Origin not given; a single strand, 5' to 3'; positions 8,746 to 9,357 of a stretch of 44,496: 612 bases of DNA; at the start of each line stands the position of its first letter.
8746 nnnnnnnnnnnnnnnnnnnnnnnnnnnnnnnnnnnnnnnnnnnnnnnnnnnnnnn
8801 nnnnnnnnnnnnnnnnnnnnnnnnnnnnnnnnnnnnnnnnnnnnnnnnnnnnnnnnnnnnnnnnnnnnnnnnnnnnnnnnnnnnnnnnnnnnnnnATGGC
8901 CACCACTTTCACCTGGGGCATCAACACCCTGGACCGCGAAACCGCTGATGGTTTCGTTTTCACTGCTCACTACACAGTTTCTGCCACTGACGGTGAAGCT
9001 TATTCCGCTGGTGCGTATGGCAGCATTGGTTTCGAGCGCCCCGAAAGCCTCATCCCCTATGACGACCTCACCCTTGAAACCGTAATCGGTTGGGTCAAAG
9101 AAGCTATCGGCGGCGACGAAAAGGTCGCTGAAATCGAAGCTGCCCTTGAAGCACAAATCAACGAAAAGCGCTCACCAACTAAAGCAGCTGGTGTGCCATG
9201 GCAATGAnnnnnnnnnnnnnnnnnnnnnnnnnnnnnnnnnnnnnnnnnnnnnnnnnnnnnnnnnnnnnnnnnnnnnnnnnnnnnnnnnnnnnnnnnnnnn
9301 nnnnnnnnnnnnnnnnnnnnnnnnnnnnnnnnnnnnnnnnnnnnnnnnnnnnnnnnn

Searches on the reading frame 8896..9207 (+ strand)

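Call 38: search_protein_families(library=pfam, proteins=[window:8896-9207:+], max_evalue=0.01)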
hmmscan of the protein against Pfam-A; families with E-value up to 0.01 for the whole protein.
window:8896-9207:+ (103 aa): 1 family
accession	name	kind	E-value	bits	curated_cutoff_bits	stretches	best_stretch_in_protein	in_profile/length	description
PF25590.1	DUF7936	-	5.4e-35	120.7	27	1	2-102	1-103/103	Domain of unknown function (DUF7936)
